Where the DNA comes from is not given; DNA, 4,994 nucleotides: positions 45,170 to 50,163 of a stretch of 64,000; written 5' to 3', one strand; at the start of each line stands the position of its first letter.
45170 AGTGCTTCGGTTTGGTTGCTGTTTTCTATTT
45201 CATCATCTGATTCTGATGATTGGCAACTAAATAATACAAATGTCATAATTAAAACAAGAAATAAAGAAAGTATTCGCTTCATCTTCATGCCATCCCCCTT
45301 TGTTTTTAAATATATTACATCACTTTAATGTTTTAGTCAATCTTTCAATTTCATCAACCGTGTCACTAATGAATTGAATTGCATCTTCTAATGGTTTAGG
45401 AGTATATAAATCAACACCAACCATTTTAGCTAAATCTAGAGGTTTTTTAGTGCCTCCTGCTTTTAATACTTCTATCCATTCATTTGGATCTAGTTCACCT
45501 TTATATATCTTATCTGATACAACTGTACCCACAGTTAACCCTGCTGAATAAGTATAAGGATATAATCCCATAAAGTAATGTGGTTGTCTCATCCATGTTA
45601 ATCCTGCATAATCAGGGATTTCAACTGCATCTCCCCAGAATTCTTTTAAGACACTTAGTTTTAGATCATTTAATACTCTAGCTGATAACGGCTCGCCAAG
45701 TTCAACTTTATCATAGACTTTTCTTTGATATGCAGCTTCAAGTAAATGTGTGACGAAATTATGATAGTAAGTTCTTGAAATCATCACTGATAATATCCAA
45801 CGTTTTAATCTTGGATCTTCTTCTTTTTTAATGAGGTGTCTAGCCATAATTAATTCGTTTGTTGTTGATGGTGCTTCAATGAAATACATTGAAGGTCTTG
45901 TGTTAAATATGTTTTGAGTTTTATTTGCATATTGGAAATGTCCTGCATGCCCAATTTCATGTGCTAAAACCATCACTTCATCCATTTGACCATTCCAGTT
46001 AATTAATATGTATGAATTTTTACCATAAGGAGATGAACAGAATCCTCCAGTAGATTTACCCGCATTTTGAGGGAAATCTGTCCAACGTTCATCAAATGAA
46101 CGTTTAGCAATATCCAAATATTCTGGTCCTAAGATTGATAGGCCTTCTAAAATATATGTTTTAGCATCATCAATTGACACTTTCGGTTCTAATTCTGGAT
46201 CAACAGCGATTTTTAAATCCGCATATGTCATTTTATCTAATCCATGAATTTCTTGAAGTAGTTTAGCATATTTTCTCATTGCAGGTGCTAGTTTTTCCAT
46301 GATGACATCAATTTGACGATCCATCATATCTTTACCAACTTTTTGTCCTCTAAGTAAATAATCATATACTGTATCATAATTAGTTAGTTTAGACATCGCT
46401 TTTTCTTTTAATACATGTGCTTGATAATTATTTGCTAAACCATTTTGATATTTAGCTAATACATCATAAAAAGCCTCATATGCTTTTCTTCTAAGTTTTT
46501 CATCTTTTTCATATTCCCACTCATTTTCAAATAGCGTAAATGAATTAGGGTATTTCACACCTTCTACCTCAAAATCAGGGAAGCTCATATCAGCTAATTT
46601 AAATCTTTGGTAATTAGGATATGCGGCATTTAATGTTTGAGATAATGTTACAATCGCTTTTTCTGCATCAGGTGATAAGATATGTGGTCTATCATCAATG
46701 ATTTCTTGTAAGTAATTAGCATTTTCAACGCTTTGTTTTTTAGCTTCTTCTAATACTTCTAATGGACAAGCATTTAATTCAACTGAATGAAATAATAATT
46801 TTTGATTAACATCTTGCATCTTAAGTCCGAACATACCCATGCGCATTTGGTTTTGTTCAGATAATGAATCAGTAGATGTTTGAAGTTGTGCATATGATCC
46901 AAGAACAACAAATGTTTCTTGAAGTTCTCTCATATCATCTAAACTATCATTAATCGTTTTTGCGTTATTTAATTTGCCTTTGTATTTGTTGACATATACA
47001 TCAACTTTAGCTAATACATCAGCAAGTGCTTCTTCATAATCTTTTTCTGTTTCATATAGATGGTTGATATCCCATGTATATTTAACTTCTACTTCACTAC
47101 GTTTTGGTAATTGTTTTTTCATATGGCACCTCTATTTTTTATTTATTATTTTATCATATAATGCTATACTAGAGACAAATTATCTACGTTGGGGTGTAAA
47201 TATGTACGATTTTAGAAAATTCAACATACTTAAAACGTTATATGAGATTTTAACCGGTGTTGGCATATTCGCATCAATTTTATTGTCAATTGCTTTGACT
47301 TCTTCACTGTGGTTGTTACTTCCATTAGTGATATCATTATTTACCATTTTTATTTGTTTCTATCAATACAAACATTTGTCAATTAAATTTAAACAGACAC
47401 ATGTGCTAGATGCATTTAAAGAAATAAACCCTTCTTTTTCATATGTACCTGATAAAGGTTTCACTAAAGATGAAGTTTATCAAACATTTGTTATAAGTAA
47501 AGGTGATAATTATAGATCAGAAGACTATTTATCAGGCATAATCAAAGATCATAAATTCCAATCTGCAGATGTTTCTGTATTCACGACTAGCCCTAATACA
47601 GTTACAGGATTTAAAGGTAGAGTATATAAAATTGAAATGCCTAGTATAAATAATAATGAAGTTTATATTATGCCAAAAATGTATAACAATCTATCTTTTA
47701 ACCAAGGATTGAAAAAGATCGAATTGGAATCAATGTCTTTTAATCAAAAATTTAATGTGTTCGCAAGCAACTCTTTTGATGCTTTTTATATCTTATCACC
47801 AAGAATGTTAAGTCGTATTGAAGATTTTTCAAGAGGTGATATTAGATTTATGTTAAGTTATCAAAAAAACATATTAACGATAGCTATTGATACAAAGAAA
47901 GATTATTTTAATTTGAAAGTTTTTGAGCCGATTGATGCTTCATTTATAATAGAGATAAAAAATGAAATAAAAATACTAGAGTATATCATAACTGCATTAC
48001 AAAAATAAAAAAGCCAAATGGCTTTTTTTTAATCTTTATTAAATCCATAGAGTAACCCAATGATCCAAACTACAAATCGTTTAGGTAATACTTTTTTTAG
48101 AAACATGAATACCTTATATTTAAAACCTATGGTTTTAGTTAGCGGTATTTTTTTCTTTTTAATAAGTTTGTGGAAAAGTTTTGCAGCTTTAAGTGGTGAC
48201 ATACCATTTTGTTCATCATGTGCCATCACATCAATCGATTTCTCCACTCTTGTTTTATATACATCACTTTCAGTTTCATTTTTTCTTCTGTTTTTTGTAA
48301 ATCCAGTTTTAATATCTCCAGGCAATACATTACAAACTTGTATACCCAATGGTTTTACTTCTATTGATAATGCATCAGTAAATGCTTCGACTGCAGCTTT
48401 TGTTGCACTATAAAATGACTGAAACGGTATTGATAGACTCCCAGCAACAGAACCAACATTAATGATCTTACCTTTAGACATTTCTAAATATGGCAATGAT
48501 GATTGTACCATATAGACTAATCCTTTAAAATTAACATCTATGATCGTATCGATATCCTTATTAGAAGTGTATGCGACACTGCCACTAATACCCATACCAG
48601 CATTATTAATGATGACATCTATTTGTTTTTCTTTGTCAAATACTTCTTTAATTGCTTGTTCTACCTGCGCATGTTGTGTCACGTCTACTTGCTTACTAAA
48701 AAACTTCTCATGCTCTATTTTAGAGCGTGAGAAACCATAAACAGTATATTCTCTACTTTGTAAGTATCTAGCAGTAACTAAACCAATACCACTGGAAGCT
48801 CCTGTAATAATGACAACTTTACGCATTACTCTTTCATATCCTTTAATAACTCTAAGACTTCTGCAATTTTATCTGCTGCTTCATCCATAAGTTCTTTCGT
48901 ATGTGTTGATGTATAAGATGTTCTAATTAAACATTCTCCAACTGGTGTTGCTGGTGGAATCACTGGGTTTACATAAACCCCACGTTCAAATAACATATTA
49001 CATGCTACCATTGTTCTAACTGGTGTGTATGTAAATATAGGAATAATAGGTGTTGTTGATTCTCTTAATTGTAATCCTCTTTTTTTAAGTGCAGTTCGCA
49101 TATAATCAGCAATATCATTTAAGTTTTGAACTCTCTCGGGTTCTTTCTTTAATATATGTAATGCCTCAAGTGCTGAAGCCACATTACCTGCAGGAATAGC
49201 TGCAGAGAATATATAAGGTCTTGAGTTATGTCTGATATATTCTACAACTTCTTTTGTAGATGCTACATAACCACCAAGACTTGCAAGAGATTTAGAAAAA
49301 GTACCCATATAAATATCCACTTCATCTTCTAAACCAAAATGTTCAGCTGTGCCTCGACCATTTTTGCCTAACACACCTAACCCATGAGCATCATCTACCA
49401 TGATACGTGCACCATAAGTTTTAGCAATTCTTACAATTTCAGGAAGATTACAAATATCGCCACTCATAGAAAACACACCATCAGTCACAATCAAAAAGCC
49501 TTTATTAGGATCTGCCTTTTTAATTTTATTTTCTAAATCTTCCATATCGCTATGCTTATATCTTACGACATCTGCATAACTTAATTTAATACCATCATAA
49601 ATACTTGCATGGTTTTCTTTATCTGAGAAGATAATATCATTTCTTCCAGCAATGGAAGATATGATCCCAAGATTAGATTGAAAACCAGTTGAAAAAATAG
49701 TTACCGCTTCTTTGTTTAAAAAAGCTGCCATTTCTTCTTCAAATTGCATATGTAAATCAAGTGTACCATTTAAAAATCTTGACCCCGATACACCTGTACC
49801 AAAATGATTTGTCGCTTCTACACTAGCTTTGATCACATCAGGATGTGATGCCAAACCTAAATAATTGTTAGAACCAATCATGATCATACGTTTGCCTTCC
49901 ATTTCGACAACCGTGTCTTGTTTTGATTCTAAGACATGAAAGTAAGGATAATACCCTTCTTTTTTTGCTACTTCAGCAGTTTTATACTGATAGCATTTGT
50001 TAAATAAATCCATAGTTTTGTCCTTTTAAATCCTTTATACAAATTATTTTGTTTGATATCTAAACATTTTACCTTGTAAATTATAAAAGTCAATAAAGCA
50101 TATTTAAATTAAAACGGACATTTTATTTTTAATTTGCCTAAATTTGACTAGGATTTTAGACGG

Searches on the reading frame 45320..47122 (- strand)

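Call 82: search_protein_families(library=pfam, proteins=[window:45320-47122:-], max_evalue=0.0001)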
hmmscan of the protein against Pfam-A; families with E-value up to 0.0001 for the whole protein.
window:45320-47122:- (600 aa): 2 families
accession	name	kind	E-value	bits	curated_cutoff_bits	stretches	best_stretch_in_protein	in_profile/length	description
PF01432.26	Peptidase_M3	-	3.7e-38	132.5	27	1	204-583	4-456/457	Peptidase family M3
PF08439.15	Peptidase_M3_N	-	3.3e-11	43.7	25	1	115-181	1-70/70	Oligopeptidase F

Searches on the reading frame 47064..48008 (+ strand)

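Call 82: search_protein_families(library=pfam, proteins=[window:47064-48008:+], max_evalue=0.0001)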
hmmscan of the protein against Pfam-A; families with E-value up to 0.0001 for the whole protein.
window:47064-48008:+ (314 aa): 1 family
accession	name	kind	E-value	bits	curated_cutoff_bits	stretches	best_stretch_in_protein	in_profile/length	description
PF11335.13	DUF3137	-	5.8e-20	72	26.1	1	182-313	2-138/139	Protein of unknown function (DUF3137)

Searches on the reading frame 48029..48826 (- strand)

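Call 82: search_protein_families(library=pfam, proteins=[window:48029-48826:-], max_evalue=0.0001)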
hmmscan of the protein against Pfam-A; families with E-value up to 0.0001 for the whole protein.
window:48029-48826:- (265 aa): 4 families
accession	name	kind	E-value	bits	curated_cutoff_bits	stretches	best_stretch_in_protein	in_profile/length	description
PF00106.31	adh_short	-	5.5e-47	160.2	26.6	1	3-184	1-194/195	short chain dehydrogenase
PF13561.12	adh_short_C2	-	5.9e-32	111.6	27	1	9-185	1-189/236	Enoyl-(Acyl carrier protein) reductase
PF08659.16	KR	-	3.4e-10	40.6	22.6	1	5-152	3-162/180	KR domain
PF01370.27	Epimerase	-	2.5e-08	34.1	20.9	1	5-153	1-156/240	NAD dependent epimerase/dehydratase family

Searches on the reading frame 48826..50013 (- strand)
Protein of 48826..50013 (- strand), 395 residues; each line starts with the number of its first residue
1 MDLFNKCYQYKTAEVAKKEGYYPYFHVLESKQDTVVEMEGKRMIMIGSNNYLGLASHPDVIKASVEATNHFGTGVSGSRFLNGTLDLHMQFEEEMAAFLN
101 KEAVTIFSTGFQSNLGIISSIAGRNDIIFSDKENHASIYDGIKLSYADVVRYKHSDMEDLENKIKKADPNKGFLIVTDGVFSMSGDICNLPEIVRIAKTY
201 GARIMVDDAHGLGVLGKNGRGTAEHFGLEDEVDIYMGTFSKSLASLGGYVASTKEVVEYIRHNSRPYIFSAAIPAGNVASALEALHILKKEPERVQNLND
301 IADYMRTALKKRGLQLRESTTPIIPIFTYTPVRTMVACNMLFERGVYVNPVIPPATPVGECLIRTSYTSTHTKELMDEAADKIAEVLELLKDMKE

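Call 82: search_protein_families(library=pfam, proteins=[window:48826-50013:-], max_evalue=0.0001)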
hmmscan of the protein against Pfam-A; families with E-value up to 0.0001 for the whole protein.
window:48826-50013:- (395 aa): 2 families
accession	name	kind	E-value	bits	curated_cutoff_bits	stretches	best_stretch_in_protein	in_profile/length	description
PF00155.27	Aminotran_1_2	-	3.4e-57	194.7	19.7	1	43-383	3-361/361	Aminotransferase class I and II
PF01212.27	Beta_elim_lyase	-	1.6e-06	28.1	27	1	89-302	35-258/288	Beta-eliminating lyase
